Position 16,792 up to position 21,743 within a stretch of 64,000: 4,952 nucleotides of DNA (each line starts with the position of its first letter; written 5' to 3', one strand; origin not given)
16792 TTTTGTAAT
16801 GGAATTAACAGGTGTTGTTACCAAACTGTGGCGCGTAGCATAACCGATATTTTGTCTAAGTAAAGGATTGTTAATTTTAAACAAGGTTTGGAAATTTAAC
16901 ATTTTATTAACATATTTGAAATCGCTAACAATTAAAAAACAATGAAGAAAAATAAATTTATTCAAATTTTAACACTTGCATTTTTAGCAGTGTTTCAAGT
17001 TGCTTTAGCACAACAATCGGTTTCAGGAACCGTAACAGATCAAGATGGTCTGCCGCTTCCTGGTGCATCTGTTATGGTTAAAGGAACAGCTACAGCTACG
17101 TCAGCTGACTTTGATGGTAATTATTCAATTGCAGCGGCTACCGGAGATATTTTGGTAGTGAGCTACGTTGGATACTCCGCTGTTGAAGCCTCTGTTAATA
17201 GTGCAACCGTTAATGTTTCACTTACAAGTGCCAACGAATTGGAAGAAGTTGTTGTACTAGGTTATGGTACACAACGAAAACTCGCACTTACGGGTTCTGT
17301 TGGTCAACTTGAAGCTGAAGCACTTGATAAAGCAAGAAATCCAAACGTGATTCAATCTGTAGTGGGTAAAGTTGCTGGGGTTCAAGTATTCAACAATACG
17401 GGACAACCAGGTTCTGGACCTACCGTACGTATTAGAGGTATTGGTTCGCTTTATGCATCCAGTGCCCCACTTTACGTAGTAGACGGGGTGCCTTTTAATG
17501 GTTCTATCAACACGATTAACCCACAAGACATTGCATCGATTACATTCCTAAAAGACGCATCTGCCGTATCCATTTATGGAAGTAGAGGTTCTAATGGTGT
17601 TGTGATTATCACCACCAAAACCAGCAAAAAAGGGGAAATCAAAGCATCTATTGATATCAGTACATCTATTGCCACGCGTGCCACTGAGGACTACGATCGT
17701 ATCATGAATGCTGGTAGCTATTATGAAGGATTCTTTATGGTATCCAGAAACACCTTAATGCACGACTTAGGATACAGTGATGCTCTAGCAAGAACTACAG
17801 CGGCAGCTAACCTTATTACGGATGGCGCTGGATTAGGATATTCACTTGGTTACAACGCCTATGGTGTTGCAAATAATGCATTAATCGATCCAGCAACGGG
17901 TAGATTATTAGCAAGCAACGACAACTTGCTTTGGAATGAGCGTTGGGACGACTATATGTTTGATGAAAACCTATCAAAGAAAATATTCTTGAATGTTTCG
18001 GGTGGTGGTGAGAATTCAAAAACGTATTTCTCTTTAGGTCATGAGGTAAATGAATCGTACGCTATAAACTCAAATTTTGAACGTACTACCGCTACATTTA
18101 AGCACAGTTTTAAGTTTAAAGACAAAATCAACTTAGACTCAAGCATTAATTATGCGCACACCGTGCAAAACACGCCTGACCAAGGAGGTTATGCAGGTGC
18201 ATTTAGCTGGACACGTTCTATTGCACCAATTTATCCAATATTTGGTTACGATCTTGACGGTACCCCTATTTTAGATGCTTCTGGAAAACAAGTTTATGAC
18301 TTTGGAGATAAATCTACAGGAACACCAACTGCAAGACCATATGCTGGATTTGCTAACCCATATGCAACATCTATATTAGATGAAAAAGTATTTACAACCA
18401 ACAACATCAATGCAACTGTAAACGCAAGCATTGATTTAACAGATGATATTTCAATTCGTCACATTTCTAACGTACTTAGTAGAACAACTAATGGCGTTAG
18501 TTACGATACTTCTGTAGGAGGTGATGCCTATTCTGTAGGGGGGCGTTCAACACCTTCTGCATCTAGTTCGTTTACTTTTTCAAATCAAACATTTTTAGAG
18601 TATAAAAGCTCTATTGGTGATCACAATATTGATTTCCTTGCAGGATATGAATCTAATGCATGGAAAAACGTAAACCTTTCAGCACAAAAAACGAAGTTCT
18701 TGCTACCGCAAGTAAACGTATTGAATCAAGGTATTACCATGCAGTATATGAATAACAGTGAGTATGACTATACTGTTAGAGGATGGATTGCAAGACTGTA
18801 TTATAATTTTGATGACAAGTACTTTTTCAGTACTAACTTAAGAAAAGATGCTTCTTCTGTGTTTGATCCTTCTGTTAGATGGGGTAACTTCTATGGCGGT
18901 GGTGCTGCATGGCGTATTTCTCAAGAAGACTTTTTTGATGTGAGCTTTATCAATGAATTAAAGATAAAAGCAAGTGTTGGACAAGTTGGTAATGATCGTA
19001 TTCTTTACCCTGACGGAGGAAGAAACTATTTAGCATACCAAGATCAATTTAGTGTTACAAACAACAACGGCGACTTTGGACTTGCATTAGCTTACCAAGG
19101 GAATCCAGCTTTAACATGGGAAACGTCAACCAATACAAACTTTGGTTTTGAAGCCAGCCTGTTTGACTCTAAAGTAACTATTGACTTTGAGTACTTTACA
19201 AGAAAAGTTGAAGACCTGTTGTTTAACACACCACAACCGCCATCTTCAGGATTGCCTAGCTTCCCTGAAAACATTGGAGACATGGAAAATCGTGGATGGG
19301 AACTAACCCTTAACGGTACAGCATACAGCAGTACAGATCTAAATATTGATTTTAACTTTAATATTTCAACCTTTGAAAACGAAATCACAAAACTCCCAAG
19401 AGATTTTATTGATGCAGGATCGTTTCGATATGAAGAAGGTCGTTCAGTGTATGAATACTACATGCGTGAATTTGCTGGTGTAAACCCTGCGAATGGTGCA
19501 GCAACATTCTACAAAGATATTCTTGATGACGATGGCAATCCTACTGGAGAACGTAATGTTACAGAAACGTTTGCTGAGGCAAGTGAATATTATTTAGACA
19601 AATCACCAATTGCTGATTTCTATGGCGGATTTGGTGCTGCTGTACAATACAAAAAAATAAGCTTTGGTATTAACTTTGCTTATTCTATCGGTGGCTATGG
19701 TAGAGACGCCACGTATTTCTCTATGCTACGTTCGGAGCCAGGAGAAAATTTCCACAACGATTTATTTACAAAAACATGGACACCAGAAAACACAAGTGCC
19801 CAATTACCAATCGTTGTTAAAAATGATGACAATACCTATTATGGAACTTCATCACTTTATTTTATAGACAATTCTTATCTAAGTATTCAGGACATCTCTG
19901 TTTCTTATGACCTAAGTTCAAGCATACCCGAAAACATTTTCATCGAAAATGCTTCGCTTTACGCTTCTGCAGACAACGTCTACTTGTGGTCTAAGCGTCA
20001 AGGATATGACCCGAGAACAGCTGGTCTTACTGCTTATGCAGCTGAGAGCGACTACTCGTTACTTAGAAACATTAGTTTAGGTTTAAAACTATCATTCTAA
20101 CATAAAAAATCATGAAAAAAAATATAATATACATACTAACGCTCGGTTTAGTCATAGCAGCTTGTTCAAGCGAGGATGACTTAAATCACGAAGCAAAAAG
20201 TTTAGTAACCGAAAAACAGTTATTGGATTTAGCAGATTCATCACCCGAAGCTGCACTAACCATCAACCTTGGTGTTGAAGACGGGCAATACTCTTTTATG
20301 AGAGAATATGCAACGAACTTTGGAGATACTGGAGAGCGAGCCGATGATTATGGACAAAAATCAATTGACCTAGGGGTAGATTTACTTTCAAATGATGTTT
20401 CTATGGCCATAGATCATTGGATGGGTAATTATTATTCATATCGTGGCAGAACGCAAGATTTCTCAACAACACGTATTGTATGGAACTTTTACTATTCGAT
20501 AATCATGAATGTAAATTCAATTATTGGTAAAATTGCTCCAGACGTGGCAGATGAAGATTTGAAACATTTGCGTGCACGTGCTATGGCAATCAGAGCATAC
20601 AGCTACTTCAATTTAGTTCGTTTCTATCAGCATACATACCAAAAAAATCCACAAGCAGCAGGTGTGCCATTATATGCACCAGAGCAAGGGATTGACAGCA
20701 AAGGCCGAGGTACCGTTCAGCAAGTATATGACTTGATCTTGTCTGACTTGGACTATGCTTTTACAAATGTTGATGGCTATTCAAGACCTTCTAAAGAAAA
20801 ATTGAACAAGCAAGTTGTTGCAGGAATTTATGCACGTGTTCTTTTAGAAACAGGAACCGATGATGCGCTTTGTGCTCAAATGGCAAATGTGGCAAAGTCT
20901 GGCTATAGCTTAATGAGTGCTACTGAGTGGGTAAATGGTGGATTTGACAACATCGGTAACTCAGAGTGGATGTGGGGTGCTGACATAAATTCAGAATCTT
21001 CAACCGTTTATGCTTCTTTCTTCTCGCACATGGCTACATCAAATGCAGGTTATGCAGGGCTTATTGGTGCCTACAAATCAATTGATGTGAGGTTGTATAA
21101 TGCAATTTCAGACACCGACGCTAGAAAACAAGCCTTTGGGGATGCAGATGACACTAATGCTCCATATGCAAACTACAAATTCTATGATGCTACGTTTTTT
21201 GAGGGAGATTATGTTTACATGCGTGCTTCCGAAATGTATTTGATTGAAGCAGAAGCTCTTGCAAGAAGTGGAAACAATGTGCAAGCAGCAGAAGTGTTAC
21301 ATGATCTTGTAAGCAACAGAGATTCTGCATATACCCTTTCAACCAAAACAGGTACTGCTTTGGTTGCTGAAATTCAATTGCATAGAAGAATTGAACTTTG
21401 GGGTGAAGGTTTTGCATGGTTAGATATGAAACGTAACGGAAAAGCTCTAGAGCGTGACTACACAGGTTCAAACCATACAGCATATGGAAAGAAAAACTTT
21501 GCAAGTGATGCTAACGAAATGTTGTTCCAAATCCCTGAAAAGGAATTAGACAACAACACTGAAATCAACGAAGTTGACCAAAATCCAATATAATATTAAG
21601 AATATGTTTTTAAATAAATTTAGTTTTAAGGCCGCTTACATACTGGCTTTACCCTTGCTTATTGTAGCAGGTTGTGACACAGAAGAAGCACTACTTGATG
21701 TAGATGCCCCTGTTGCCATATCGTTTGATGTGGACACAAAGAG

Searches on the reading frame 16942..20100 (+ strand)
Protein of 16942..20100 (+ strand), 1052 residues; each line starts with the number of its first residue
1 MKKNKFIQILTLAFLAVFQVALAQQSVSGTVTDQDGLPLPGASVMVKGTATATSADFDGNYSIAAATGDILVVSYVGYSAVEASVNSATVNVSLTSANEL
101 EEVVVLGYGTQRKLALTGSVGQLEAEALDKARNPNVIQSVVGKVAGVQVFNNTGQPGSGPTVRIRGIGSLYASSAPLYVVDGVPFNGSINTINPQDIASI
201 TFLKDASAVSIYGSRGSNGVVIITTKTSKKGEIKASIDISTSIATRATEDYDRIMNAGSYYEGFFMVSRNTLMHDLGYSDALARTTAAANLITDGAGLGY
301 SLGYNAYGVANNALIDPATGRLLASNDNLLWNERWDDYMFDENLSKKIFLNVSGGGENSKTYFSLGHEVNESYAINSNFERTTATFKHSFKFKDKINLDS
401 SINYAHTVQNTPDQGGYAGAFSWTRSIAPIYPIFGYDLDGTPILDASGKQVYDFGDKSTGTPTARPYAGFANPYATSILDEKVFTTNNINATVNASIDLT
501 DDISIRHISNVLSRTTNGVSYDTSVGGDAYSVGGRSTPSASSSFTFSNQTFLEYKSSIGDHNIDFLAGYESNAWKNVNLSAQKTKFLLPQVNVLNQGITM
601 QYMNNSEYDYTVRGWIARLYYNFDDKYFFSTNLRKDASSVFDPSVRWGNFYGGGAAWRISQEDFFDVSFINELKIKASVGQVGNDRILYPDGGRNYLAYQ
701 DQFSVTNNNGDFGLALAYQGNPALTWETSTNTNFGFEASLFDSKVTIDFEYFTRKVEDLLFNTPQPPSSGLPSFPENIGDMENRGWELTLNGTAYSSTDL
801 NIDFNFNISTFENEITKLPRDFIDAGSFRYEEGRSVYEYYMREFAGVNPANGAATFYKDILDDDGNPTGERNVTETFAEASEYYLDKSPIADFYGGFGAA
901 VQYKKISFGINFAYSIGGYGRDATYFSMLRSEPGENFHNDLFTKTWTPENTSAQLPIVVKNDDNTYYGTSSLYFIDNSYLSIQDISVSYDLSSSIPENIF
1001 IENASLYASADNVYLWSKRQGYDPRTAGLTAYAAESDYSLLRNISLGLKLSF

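Call 86: search_protein_families(library=pfam, proteins=[window:16942-20100:+], max_evalue=0.00001)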
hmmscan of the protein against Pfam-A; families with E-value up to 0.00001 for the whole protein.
window:16942-20100:+ (1052 aa): 3 families
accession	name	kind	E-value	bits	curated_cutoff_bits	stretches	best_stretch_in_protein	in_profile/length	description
PF07715.20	Plug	-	4.4e-16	59.8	23.9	1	115-220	4-107/107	TonB-dependent Receptor Plug Domain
PF13715.12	CarbopepD_reg_2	-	8e-16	58.3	32.2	1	27-105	1-88/88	CarboxypepD_reg-like domain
PF13620.12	CarboxypepD_reg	-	4.8e-09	36.9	32.3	1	26-85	1-67/82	Carboxypeptidase regulatory-like domain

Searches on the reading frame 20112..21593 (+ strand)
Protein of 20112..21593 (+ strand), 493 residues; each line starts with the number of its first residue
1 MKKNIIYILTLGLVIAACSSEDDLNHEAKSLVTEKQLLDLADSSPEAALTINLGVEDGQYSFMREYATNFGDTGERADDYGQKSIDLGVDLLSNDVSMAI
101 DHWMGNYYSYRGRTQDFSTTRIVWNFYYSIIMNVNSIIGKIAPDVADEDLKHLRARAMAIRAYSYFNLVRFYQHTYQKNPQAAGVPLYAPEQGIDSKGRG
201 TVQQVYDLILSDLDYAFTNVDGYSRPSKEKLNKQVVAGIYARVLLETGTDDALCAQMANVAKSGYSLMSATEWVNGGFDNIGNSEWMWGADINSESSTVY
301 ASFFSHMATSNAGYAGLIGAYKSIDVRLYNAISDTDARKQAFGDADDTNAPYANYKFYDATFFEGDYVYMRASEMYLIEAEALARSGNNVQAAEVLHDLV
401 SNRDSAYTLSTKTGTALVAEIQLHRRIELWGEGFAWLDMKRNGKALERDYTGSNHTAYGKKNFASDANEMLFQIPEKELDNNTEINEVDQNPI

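Call 86: search_protein_families(library=pfam, proteins=[window:20112-21593:+], max_evalue=0.00001)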
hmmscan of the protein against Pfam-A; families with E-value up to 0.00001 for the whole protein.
window:20112-21593:+ (493 aa): 2 families
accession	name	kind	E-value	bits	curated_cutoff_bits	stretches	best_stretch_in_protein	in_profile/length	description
PF14322.12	SusD-like_3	-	1.1e-19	71.8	27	1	98-245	52-191/191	Starch-binding associating with outer membrane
PF07980.17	SusD_RagB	-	2.8e-16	60.5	23.1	1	299-492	83-295/297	SusD family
